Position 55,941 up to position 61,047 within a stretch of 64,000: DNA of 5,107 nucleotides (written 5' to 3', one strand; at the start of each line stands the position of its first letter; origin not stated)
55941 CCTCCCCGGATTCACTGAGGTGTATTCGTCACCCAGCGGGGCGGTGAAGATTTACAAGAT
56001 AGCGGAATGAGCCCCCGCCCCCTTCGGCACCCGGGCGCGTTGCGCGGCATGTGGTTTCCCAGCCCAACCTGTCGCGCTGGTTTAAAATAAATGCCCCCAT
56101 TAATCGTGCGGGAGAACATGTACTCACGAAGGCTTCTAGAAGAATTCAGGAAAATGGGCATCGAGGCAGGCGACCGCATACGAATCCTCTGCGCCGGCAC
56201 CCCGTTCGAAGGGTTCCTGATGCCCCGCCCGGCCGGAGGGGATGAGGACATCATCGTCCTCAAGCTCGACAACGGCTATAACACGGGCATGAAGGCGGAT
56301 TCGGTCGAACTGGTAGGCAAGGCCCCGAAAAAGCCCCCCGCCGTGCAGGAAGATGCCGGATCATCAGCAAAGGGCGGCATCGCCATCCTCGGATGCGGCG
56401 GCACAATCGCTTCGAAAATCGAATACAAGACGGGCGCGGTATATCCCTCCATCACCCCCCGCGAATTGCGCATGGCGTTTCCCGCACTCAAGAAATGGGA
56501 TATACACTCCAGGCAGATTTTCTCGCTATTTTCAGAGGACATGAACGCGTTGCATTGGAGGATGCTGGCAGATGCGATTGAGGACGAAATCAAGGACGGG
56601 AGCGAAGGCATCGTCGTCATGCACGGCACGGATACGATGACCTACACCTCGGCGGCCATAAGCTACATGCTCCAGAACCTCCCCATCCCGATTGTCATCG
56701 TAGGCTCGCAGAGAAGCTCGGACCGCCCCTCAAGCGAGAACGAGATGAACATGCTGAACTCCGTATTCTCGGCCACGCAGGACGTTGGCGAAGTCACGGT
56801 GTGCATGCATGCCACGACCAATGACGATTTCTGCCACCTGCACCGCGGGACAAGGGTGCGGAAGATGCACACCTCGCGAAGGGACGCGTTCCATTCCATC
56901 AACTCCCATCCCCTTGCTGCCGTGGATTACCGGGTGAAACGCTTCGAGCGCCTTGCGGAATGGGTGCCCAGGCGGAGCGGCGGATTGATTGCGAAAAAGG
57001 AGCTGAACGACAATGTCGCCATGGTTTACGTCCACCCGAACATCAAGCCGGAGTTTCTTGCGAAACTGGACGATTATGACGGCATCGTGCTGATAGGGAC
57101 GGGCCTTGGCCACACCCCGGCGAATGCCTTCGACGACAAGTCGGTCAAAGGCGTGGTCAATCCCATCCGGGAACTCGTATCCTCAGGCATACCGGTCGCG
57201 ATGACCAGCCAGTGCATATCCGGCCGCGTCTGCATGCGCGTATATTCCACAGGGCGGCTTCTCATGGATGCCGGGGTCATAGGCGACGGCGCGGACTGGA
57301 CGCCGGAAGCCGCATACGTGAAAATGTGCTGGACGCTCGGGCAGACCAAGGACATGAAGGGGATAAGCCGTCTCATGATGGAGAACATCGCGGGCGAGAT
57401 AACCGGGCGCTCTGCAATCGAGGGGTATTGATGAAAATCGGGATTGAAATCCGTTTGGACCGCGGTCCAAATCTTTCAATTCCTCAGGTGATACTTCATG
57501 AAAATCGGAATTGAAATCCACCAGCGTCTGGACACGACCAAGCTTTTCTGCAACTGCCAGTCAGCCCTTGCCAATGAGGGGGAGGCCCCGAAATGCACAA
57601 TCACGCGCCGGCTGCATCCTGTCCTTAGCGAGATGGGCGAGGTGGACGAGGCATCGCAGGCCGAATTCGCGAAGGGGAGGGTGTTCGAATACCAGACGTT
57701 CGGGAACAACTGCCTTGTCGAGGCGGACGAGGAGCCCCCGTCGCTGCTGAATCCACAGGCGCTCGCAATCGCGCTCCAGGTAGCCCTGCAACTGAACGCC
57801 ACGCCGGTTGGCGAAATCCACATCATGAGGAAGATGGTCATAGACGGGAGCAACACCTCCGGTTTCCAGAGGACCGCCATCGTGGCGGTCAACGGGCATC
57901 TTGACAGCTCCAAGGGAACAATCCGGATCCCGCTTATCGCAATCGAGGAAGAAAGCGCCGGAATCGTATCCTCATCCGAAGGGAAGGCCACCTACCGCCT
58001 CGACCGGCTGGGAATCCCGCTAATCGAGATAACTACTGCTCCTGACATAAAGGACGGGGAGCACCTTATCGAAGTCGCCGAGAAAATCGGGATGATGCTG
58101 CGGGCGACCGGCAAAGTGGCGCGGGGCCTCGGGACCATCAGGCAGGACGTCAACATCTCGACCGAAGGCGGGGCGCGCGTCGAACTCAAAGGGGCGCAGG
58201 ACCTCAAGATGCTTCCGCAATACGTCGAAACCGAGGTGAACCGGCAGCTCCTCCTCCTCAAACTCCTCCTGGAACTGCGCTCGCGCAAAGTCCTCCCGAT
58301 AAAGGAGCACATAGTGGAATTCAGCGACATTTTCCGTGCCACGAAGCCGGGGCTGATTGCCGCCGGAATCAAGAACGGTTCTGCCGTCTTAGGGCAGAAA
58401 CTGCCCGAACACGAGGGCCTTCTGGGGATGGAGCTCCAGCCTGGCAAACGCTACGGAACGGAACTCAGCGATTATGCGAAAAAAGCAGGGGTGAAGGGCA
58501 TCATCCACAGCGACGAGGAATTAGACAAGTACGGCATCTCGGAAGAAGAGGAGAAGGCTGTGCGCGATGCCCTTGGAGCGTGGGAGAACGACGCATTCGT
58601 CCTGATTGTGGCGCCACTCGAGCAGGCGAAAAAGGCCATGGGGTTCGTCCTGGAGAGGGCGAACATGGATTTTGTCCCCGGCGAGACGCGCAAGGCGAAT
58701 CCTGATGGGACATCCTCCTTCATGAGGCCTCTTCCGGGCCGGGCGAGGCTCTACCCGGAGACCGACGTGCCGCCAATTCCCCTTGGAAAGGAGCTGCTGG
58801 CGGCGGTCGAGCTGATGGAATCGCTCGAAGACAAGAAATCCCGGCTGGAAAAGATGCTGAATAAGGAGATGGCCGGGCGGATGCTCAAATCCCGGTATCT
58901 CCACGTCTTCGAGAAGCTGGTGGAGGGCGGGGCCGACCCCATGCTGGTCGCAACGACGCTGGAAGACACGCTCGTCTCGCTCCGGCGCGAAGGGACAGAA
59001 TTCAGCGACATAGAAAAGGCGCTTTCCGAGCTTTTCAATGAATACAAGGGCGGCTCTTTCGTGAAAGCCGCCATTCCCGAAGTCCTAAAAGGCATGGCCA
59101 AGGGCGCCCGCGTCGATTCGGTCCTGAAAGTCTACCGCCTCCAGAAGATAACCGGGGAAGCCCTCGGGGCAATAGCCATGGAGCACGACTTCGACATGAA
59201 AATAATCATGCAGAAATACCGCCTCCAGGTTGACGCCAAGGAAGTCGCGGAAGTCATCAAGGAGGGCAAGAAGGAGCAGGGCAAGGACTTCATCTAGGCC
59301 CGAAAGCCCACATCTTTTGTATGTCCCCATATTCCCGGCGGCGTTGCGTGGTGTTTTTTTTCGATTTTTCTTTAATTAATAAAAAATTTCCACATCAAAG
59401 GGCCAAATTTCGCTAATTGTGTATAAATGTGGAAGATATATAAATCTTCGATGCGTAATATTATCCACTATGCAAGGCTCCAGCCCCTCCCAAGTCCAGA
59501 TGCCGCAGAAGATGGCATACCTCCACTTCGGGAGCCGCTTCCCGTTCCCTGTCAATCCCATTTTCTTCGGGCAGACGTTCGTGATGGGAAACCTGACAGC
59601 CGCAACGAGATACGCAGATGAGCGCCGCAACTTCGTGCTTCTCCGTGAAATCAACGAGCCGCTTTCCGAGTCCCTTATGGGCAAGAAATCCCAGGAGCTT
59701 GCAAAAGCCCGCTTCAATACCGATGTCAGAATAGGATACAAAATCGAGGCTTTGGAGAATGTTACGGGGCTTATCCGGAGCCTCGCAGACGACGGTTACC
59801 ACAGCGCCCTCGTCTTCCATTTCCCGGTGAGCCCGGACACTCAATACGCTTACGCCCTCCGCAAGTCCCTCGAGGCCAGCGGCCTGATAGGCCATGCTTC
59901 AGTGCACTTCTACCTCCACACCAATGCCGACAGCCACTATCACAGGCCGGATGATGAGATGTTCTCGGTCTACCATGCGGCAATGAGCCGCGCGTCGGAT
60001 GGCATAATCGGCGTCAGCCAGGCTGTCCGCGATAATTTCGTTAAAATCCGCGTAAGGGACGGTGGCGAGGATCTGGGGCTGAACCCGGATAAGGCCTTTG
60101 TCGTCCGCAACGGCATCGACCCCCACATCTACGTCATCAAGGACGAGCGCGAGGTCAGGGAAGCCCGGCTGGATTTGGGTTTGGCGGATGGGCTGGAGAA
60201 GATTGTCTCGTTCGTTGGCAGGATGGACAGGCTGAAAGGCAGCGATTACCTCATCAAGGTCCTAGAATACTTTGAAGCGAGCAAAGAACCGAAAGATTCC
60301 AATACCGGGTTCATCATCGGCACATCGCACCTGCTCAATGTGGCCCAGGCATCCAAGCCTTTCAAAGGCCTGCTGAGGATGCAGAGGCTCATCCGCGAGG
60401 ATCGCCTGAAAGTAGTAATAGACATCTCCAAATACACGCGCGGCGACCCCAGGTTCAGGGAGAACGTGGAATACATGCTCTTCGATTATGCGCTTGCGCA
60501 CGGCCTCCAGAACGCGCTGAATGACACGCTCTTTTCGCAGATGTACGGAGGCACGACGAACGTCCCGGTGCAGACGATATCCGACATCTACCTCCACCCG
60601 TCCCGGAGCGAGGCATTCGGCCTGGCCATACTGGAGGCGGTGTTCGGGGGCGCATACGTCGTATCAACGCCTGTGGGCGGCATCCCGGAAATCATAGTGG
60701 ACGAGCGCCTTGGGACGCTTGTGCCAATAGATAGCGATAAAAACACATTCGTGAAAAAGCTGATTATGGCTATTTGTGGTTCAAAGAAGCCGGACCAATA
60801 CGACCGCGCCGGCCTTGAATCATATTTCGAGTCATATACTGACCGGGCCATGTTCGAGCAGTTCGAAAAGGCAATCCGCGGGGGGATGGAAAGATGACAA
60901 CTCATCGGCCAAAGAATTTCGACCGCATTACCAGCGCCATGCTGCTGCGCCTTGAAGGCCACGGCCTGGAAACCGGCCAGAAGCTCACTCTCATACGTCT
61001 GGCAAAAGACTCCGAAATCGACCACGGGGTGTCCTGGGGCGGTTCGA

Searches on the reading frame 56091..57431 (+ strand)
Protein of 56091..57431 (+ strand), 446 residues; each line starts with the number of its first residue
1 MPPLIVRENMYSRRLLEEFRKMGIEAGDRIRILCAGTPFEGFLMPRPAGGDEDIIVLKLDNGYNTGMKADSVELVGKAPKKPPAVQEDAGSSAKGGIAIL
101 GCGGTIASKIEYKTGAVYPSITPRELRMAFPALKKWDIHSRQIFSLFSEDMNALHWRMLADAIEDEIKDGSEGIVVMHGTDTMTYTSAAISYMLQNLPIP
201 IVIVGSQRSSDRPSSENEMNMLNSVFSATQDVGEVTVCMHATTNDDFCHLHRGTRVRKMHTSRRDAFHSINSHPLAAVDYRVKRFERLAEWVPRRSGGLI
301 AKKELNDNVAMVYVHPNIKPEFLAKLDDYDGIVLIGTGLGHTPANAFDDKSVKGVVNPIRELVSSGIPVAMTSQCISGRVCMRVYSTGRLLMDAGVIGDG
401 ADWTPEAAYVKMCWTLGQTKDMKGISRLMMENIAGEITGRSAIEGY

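Call 14: search_protein_families(library=ncbifam, proteins=[window:56091-57431:+], max_evalue=0.00001)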
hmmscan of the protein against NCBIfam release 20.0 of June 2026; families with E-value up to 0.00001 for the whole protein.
window:56091-57431:+ (446 aa): 6 families
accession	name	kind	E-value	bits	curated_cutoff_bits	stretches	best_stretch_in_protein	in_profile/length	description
NF003217.0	PRK04183.1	equivalog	1.3e-147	491.8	310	1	23-444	2-418/420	Glu-tRNA(Gln) amidotransferase subunit GatD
TIGR02153.1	gatD_arch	equivalog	1.9e-140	468.2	324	1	39-441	2-403/405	Glu-tRNA(Gln) amidotransferase subunit GatD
TIGR00519.1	asnASE_I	subfamily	1.5e-109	366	260.5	1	97-438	4-336/337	type I asparaginase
NF006998.0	PRK09461.1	equivalog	2e-46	158.8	376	1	136-438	49-335/337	asparaginase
TIGR00520.1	asnASE_II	subfamily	4.8e-31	107.9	314.3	1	96-428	26-348/352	type II asparaginase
NF008304.0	PRK11096.1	equivalog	8.1e-26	90.4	506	1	93-374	22-302/348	L-asparaginase 2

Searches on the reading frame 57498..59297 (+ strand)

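Call 14: search_protein_families(library=ncbifam, proteins=[window:57498-59297:+], max_evalue=0.00001)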
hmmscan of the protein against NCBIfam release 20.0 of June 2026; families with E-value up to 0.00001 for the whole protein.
window:57498-59297:+ (599 aa): 8 families
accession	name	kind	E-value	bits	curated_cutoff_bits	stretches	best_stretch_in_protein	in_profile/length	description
NF003107.0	PRK04028.1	equivalog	1.4e-200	667.9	456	1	1-588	11-621/630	Glu-tRNA(Gln) amidotransferase subunit GatE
TIGR00134.1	gatE_arch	equivalog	1.8e-172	574.8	319.55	1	1-547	9-559/622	Glu-tRNA(Gln) amidotransferase subunit GatE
NF004012.0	PRK05477.1-2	equivalog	2.4e-30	105.7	338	1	84-254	53-241/481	Asp-tRNA(Asn)/Glu-tRNA(Gln) amidotransferase subunit GatB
TIGR00133.1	gatB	equivalog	2e-25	89.3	314.8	1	81-255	51-243/481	Asp-tRNA(Asn)/Glu-tRNA(Gln) amidotransferase subunit GatB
NF004014.0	PRK05477.1-4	equivalog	1.3e-16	60.4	414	1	84-254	51-237/475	Asp-tRNA(Asn)/Glu-tRNA(Gln) amidotransferase subunit GatB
NF004015.0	PRK05477.1-5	equivalog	2.5e-11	42.9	628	1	137-254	124-250/488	Asp-tRNA(Asn)/Glu-tRNA(Gln) amidotransferase subunit GatB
NF004011.1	PRK05477.1-1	equivalog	1.4e-10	40.6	680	1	84-253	51-235/475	Asp-tRNA(Asn)/Glu-tRNA(Gln) amidotransferase subunit GatB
NF004013.0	PRK05477.1-3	equivalog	5.4e-07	28.5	653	0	84-254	65-263/501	Asp-tRNA(Asn)/Glu-tRNA(Gln) amidotransferase subunit GatB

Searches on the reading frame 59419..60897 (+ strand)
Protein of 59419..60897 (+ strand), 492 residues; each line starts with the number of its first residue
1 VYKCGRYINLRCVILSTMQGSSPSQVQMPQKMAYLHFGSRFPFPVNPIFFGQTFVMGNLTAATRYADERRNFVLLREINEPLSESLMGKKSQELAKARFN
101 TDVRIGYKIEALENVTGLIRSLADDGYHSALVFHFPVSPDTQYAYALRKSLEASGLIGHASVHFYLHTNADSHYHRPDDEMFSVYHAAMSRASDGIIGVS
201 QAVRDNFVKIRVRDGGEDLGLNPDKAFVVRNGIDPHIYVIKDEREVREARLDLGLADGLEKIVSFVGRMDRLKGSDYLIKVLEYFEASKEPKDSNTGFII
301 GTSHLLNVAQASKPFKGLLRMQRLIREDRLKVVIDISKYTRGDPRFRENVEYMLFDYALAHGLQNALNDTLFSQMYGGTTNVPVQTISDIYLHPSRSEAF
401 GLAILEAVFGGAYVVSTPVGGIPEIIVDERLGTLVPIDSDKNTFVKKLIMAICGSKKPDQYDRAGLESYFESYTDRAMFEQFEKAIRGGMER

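Call 14: search_protein_families(library=ncbifam, proteins=[window:59419-60897:+], max_evalue=0.00001)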
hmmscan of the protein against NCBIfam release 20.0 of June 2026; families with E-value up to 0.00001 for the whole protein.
window:59419-60897:+ (492 aa): 9 families
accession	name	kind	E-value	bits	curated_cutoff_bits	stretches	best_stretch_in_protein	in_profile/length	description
TIGR02149.1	glgA_Coryne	subfamily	3.2e-19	69.3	302.4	2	382-452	278-349/391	glycogen synthase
TIGR03999.1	thiol_BshA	equivalog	7.9e-14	51.4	273.7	1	380-485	264-369/375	N-acetyl-alpha-D-glucosaminyl L-malate synthase BshA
TIGR03449.1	mycothiol_MshA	equivalog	2.4e-12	46.5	462.5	0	384-436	300-352/406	D-inositol-3-phosphate glycosyltransferase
TIGR03088.1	stp2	hypoth_equivalog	6.2e-12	45.2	409.05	1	374-483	258-367/374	TIGR03088 family PEP-CTERM/XrtA system glycosyltransferase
TIGR04157.1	glyco_rSAM_CFB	subfamily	1.7e-10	40.5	400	1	217-285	186-252/406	TIGR04157 family glycosyltransferase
NF041876.1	EPS_EpsE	equivalog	2.7e-07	30.2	400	1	388-440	296-348/389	exopolysaccharide biosynthesis GT4 family glycosyltransferase EpsE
NF053787.1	GlcN_PG_synth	equivalog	4.7e-07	29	480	0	386-438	260-311/361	N-acetylglucosaminyl phosphatidylglycerol synthase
TIGR02095.1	glgA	subfamily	3.3e-06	26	328.45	0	379-429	360-410/477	glycogen/starch synthase, ADP-glucose type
TIGR02470.1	sucr_synth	equivalog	5.4e-06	24.8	810.4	1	389-443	645-700/784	sucrose synthase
